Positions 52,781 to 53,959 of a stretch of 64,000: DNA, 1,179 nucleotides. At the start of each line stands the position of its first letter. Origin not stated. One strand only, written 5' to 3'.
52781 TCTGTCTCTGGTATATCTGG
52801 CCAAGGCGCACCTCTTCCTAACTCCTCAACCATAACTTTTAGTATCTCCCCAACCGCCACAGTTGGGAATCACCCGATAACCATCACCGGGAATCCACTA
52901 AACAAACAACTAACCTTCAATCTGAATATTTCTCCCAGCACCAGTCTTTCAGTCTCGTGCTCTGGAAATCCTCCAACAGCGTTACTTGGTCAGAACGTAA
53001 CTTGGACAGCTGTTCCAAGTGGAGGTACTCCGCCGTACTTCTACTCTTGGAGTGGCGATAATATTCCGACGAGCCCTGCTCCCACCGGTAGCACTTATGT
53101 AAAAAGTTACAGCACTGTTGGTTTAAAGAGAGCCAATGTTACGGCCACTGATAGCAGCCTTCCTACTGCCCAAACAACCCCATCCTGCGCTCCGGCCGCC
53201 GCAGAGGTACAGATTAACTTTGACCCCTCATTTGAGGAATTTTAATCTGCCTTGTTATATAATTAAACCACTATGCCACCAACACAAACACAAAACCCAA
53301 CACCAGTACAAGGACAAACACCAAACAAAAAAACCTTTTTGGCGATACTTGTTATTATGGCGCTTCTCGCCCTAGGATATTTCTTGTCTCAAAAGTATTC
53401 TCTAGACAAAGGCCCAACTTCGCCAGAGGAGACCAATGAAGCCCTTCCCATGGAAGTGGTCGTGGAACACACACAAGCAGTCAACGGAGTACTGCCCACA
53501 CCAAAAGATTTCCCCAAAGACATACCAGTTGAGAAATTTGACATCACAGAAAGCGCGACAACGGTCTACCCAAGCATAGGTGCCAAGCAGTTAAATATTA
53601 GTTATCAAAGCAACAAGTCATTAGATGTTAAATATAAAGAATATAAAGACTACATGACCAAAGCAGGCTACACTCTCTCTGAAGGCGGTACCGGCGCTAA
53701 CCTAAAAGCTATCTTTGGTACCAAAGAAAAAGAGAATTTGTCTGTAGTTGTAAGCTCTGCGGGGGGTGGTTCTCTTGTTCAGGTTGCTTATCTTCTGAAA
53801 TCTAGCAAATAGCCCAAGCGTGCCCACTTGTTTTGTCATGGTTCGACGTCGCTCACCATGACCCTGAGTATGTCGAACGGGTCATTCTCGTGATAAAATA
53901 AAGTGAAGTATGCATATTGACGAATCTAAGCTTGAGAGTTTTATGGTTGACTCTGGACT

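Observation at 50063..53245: Tandem secreted PKD-domain paralogs ending in a conserved acidic-aromatic C-terminal tail 'VQINFDP(D/S)FEEF'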

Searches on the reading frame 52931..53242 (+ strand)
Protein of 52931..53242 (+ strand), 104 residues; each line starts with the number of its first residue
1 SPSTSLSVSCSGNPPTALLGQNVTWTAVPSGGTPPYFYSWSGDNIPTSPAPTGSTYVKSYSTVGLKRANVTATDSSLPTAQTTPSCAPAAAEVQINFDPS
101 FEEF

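Call 7: find_homologous_proteins(query=window:52931-53242:+, max_evalue=0.01)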
Query seq(104 aa) (104 aa): 2 proteins with E <= 0.01 among 15 candidates.
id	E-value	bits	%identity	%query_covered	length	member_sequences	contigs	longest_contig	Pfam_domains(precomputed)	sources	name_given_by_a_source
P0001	1.2e-28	117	66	95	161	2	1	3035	-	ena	-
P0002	3.7e-27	112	62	95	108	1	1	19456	-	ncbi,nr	ncbi:MAG: PKD domain-containing protein [Candidatus Zambryskibacteria bacterium]|nr:PKD domain-conta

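Call 16: search_protein_representatives(alignment_id=A1)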
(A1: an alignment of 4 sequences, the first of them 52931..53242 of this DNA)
Query: 4 sequences, 109 profile positions. Proteins with E-value up to 0.001 (for the whole library): 6422; up to 1e-10: 1860; up to 1e-30: 279. The best 150 are listed.
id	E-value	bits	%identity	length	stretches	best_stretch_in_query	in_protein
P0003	3.7e-142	481.0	-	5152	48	10-94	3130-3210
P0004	2.3e-112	385.1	-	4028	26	13-91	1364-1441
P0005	1.7e-111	382.4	-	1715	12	15-100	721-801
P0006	3.5e-108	371.7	-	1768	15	3-97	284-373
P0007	2.0e-98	340.3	-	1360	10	14-93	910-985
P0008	9.5e-92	318.8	-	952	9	10-97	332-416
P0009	1.7e-89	311.5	-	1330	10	13-96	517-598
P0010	1.3e-74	263.6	-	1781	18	13-100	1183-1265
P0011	3.2e-70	249.5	-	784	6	15-94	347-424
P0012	3.5e-67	239.7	-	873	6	13-94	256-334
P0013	6.8e-67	238.8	-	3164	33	6-57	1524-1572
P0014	3.2e-63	227.0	-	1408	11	5-99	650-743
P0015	1.5e-62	224.8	-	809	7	15-99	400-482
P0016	8.4e-62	222.4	-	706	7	12-101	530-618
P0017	2.2e-61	221.0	-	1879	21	9-101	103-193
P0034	2.4e-51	188.7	-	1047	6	11-94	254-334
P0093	2.1e-41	156.8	-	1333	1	4-109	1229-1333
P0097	3.4e-41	156.1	-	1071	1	3-109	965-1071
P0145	2.8e-38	146.7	-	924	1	2-109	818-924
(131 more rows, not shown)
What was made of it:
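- On PKD domain (the tail-bearing terminal domain): A profile of the domain finds thousands of multi-repeat PKD-like proteins (call 16).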

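Call 32: search_protein_families(library=pfam, proteins=[P0034], max_evalue=0.1)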
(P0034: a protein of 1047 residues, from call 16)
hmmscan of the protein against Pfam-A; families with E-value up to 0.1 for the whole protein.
P0034 (1047 aa): 3 families
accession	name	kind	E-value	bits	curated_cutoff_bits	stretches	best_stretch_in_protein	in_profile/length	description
PF18911.6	PKD_4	-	1.5e-16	60.6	27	4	342-418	3-79/85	PKD domain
PF07705.17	CARDB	-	0.00049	20.7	22.7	1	685-792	3-98/101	CARDB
PF13573.12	SprB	-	0.0093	16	28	3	279-297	18-36/37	SprB repeat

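Call 56: find_encoding_contigs(protein=P0034, flank=8000, max_places=3)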
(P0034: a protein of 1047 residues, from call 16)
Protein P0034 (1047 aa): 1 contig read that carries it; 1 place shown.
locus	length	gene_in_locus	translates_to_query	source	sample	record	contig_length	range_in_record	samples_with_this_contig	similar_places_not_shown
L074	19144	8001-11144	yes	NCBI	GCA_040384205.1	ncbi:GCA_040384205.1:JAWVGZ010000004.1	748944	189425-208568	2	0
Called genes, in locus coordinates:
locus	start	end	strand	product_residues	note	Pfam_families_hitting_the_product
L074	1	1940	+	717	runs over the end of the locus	PF00009:GTP_EFTU, PF03144:GTP_EFTU_D2, PF22042:EF-G_D2, PF14492:EFG_III, PF16658:RF3_C (weak), PF03764:EFG_IV, PF00679:EFG_C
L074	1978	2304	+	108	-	-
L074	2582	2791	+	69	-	-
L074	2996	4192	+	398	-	PF00009:GTP_EFTU, PF03144:GTP_EFTU_D2, PF03143:GTP_EFTU_D3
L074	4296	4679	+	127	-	PF00338:Ribosomal_S10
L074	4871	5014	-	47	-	-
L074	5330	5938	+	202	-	PF00297:Ribosomal_L3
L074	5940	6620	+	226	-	PF00573:Ribosomal_L4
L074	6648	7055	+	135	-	PF00276:Ribosomal_L23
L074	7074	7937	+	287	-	PF00181:Ribosomal_L2_N, PF03947:Ribosomal_L2_C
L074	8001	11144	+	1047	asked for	PF18911:PKD_4 (faint)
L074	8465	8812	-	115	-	-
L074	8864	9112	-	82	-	-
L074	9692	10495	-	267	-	-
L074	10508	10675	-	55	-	-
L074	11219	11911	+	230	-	PF01797:Y1_Tnp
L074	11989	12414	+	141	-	PF00203:Ribosomal_S19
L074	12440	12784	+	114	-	PF00237:Ribosomal_L22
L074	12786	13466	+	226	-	PF07650:KH_2, PF00189:Ribosomal_S3_C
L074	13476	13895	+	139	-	PF00252:Ribosomal_L16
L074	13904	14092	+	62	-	PF00831:Ribosomal_L29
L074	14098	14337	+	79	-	PF00366:Ribosomal_S17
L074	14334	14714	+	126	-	PF00238:Ribosomal_L14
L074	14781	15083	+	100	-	PF00467:KOW (weak), PF17136:ribosomal_L24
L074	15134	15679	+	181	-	PF00281:Ribosomal_L5, PF00673:Ribosomal_L5_C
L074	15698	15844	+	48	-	-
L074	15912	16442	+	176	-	PF01202:SKI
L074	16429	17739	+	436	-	PF14821:Thr_synth_N, PF00291:PALP, PF24857:THR4_C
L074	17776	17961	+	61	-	-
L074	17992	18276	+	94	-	-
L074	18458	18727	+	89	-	PF00253:Ribosomal_S14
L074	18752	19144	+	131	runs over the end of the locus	PF00410:Ribosomal_S8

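Call 79: find_encoding_contigs(protein=P0145, flank=6000, max_places=2)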
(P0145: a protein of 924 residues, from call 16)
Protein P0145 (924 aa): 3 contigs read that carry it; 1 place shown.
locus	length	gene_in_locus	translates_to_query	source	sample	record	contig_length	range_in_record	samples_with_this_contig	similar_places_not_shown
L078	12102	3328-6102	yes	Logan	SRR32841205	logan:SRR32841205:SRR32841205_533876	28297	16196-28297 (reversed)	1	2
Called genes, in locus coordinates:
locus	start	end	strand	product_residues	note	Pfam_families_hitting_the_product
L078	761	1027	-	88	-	-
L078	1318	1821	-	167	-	PF02021:UPF0102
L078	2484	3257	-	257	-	PF03372:Exo_endo_phos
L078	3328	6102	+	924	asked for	PF07705:CARDB (weak)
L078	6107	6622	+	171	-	PF27226:AF_1845 (weak)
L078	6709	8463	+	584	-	PF05157:MshEN, PF00437:T2SSE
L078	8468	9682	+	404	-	PF00482:T2SSF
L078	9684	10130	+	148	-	PF07963:N_methyl (weak)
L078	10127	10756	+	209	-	-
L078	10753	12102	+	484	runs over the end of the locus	-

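Call 80: find_encoding_contigs(protein=P0093, flank=6000, max_places=2)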
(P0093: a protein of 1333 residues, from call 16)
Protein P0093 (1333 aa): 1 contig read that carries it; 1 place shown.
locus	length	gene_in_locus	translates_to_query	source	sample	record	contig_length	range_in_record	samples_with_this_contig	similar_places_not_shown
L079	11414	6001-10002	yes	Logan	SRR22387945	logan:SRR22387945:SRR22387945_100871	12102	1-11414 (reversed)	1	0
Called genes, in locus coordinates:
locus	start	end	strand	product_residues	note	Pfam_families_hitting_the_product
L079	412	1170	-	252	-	PF03372:Exo_endo_phos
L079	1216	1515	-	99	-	PF14213:DUF4325 (weak)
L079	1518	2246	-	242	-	PF00376:MerR, PF12728:HTH_17, PF13411:MerR_1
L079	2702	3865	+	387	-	PF04055:Radical_SAM, PF13353:Fer4_12 (weak), PF13186:SPASM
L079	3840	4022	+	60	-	-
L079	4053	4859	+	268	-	-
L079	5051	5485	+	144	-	-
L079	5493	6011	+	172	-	-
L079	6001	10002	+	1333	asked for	PF08481:GBS_Bsp-like, PF07705:CARDB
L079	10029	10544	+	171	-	PF27226:AF_1845 (weak)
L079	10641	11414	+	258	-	?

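Call 81: find_encoding_contigs(protein=P0097, flank=6000, max_places=2)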
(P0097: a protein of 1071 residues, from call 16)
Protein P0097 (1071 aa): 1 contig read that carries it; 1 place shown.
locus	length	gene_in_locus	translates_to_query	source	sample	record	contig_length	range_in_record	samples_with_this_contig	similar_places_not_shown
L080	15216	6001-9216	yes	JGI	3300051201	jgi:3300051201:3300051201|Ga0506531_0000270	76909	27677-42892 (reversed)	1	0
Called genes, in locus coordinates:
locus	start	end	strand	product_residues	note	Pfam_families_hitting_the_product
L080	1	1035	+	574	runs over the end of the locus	PF00133:tRNA-synt_1, PF01406:tRNA-synt_1e (faint), PF09334:tRNA-synt_1g, PF08264:Anticodon_1 (weak), PF19303:Anticodon_3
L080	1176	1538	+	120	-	-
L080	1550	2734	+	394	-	PF01171:ATP_bind_3 (faint)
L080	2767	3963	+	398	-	PF01409:tRNA-synt_2d, PF03147:FDX-ACB (weak)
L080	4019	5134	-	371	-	PF01409:tRNA-synt_2d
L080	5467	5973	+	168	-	-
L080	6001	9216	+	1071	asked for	PF18911:PKD_4 (faint)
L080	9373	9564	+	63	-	-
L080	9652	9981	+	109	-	-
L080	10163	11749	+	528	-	PF05970:PIF1, PF13245:AAA_19, PF13401:AAA_22, PF13604:AAA_30, PF21530:Pif1_2B_dom (weak)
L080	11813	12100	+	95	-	PF01022:HTH_5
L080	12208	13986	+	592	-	PF00664:ABC_membrane, PF00005:ABC_tran, PF02463:SMC_N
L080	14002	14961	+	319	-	PF00579:tRNA-synt_1b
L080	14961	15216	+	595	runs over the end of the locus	PF00005:ABC_tran, PF13304:AAA_21 (faint)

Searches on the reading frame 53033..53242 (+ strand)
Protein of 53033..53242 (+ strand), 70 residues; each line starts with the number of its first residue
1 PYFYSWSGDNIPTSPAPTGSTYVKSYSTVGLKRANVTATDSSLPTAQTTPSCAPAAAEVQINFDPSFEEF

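Call 22: find_homologous_proteins(query=A2, max_evalue=0.00001)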
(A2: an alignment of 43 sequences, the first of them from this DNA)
Query A2 (43 sequences) (70 aa, profile of the alignment): 14 proteins with E <= 0.00001 among 1469 candidates.
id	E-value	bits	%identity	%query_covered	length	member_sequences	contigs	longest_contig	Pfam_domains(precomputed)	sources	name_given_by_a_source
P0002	1.7e-34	136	57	100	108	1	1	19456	-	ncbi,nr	ncbi:MAG: PKD domain-containing protein [Candidatus Zambryskibacteria bacterium]|nr:PKD domain-conta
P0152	3.1e-34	135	51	100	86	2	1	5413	-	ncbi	ncbi:MAG: hypothetical protein UW76_C0037G0001, partial [Parcubacteria group bacterium GW2011_GWF2_4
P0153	7.4e-33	130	50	100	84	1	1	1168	-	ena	-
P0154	1.7e-32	129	54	100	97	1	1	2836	-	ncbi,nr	ncbi:MAG: hypothetical protein Q8P21_01505, partial [bacterium]|nr:hypothetical protein [bacterium]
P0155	8.7e-32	127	51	100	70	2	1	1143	-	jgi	jgi:hypothetical protein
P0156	1.8e-31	126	53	100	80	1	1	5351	-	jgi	-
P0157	2.0e-31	126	53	100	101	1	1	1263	-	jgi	jgi:hypothetical protein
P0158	4.0e-28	115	49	100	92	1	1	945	PF13573.13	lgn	-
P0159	2.5e-27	113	54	100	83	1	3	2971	-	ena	-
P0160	4.4e-27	112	53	100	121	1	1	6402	-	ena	-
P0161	7.5e-25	105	43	100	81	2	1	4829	-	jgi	jgi:hypothetical protein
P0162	1.7e-23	100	45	100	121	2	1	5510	-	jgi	-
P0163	7.0e-23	98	54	100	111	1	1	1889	-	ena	-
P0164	2.7e-19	87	47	100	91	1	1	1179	PF13573.13,PF18911.7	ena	-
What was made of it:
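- Tried and rejected: Tools that did not deliver: the word-indexed protein search returned only a few fragments (calls 7, 22).
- On PKD domain (the tail-bearing terminal domain): The homolog P0164 carries PF13573 and PF18911 (call 22).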

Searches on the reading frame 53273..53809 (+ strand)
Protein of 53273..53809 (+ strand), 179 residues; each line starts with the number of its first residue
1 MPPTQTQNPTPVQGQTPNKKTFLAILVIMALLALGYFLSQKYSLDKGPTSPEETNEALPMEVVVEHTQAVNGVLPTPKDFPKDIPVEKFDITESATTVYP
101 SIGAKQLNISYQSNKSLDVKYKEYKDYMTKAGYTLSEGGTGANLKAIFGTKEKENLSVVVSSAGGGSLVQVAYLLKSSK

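Call 4: search_protein_families(library=pfam, proteins=[window:53273-53809:+], max_evalue=1)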
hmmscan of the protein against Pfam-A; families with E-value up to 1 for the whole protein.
window:53273-53809:+ (179 aa): 1 family
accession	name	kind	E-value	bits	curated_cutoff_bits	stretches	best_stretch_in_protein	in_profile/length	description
PF14039.11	YusW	-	0.17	12.8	27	1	106-134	4-31/92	YusW-like protein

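Call 5: search_protein_families(library=ncbifam, proteins=[window:53273-53809:+], max_evalue=1)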
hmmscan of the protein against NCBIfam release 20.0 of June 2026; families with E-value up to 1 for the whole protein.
window:53273-53809:+ (179 aa): 0 families

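Call 28: find_homologous_proteins(query=window:53273-53809:+, max_evalue=0.001)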
Query window:53273-53809:+ (179 aa): 10 proteins with E <= 0.001 among 151 candidates.
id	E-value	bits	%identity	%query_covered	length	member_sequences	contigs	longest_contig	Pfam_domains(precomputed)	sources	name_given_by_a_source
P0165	8.5e-110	382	100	100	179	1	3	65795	-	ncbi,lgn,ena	ncbi:MAG: hypothetical protein AAB719_01510 [Patescibacteria group bacterium]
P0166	2.3e-86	306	81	100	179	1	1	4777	PF27226.1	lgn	-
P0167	9.7e-70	252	68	99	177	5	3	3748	-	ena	-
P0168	4.2e-66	240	68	100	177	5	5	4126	-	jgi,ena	-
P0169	1.4e-57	212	61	98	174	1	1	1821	-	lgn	-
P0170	6.7e-52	194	61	90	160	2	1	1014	-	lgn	-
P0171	2.3e-50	189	56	89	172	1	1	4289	-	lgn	-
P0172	7.6e-41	158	50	88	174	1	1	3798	PF27226.1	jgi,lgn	-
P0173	8.7e-39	151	51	91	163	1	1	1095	-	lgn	-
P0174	6.1e-38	148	50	88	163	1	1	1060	-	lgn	-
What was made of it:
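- On Pfam PF27226 (AF_1845) (for g179): Only precomputed or weak hits on homologs (calls 28, 79, 80).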

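Call 32: search_protein_families(library=pfam, proteins=[P0166, P0172], max_evalue=0.1)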
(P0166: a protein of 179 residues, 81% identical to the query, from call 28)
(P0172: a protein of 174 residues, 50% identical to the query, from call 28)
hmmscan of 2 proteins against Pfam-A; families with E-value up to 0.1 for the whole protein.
P0166 (179 aa): 0 families

P0172 (174 aa): 0 families

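Call 44: predict_structure(alignment_id=A5)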
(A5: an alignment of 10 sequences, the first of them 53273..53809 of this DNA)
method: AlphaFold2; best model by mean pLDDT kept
length: 179 residues; sequences in the alignment: 10
mean_pLDDT: 79.1   pTM: 0.61
mean pLDDT of the five models: 79.1, 78.8, 78.5, 72.4, 50.4
residues with pLDDT >= 90: 79; 70-90: 49; 50-70: 27; < 50: 24
segments of 3 or more residues with pLDDT < 50: 4-7, 9-15, 47-56
pLDDT, mean of each block of 10 residues (from residue 1): 45 48 72 72 50 52 82 87 89 91 92 95 97 90 92 95 92 83
secondary structure, 60 per line:
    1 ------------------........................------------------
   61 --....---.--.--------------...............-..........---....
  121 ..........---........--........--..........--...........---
elements in order: H19-42 E63-66 E91-99 E104-113 H117-130 E134-141 E144-151 E154-163 E166-176

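Call 48: fold_search(model_id=the predicted structure, library=pdb)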
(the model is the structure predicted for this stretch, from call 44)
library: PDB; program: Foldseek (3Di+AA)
matches with E <= 10: 1349; with E <= 0.001: 0
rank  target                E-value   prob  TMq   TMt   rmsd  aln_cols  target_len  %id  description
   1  4fpw_A                4.7e-03  0.99  0.27  0.30  12.4       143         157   10  Crystal Structure of CalU16 from Micromonospora echinospora. Northeast Structural Genomics Consortium Target MiR12. (released 2012-12-12)
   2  6e8a_B                8.1e-03  1.00  0.37  0.44   6.5       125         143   13  Crystal structure of DcrB from Salmonella enterica at 1.92 Angstroms resolution (released 2018-10-31)
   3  7cu9_B                1.3e-02  0.93  0.30  0.29   7.4       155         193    9  Crystal structure of the soluble domain of TiME protein from Mycobacterium smegmatis (released 2021-08-25)
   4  6td9_A                1.4e-02  1.00  0.36  0.27  11.5       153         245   12  X-ray structure of mature PA1624 from Pseudomonas aeruginosa PAO1 (released 2019-12-04)
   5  6td9_B                1.5e-02  1.00  0.37  0.28  11.3       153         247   10  X-ray structure of mature PA1624 from Pseudomonas aeruginosa PAO1 (released 2019-12-04)
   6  7cu9_A                1.8e-02  0.87  0.28  0.27   7.9       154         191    9  Crystal structure of the soluble domain of TiME protein from Mycobacterium smegmatis (released 2021-08-25)
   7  4fpw_B                1.9e-02  0.97  0.28  0.31  10.3       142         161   10  Crystal Structure of CalU16 from Micromonospora echinospora. Northeast Structural Genomics Consortium Target MiR12. (released 2012-12-12)
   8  7cu8_A                2.5e-02  0.95  0.32  0.30   7.7       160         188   12  Crystal structure of the soluble domain of TiME protein from Mycobacterium tuberculosis (released 2021-08-25)
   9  7cu8_E                3.0e-02  0.89  0.30  0.29   7.9       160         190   14  Crystal structure of the soluble domain of TiME protein from Mycobacterium tuberculosis (released 2021-08-25)
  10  2ffs_A                3.7e-02  0.16  0.14  0.17  11.9       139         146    9  Structure of PR10-allergen-like protein PA1206 from Pseudomonas aeruginosa PAO1 (released 2006-01-10)
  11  7cu8_D                3.9e-02  0.92  0.32  0.30   7.6       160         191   12  Crystal structure of the soluble domain of TiME protein from Mycobacterium tuberculosis (released 2021-08-25)
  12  2fpn                  4.3e-02  0.99  0.31  0.28   3.8        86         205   12  The crystal structure of the ywmB protein from Bacillus subtilis (released 2006-03-14)
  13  2nn5                  4.3e-02  0.99  0.28  0.29   5.8       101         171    8  Structure of Conserved Protein of Unknown Function EF2215 from Enterococcus faecalis (released 2006-11-21)
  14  6e8a_A                5.4e-02  0.99  0.35  0.40   4.3        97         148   11  Crystal structure of DcrB from Salmonella enterica at 1.92 Angstroms resolution (released 2018-10-31)
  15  1vr8                  5.4e-02  0.98  0.29  0.37   6.6       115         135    7  Crystal structure of GTP binding regulator (TM1622) from Thermotoga Maritima at 1.75 A resolution (released 2005-03-15)
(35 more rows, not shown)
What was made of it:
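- Closest known: GspC of type II secretion systems. Different: Its fold looks DcrB/PsbP-like (call 48).
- (12) g179 is predicted N-in/C-out, with a long linker and a beta-sheet ectodomain weakly like DcrB, TiME, PsbP and the peptide-binding DUF1795/Eag proteins (calls 44, 48). Its fold matches are weak (E >= 5e-3, TM <= 0.44, call 48).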

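Call 53: find_related_loci(query=A5, collection=metagenome_contigs, flank=7000)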
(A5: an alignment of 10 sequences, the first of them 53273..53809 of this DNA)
Query A5 (179 aa) in metagenome_contigs; peptide patterns used: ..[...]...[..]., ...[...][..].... (x = any residue, [..] = any of these).
374 stretches matched a pattern; 33 encode a relative of the query (tblastn E <= 1e-3); 33 distinct loci.
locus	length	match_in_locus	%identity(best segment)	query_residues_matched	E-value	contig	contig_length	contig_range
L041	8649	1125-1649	68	1-177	3e-76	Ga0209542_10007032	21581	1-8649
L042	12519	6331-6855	68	1-177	3e-76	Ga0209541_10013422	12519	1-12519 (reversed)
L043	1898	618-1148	68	1-179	9e-76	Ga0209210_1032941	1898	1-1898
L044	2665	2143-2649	52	11-178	1e-48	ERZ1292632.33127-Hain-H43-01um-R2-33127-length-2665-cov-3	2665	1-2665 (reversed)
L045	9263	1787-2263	52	18-176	2e-45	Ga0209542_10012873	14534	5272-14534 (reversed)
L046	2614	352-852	48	12-176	1e-44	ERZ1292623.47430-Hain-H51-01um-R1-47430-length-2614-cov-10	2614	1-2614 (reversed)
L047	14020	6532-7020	45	15-176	1e-43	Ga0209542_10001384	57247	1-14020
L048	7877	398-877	48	20-177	2e-43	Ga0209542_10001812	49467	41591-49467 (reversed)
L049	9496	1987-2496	48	10-177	2e-42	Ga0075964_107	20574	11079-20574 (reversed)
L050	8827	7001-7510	48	10-177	2e-42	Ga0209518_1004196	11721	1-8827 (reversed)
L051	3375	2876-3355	48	20-177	6e-42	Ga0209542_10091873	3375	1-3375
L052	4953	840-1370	44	10-179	1e-41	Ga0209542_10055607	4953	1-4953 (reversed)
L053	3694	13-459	49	22-176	1e-41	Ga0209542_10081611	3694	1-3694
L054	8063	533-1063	43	10-179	1e-41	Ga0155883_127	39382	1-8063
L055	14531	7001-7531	43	10-179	1e-41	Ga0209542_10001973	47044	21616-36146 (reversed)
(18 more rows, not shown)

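Call 59: search_solved_structures(query=A5, max_evalue=10)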
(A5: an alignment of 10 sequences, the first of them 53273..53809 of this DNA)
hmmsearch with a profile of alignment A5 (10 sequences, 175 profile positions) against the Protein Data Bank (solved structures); distinct sequences matched with E-value up to 10: 0.
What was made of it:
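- On GspC (for g179): A PDB profile search found nothing (call 59).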
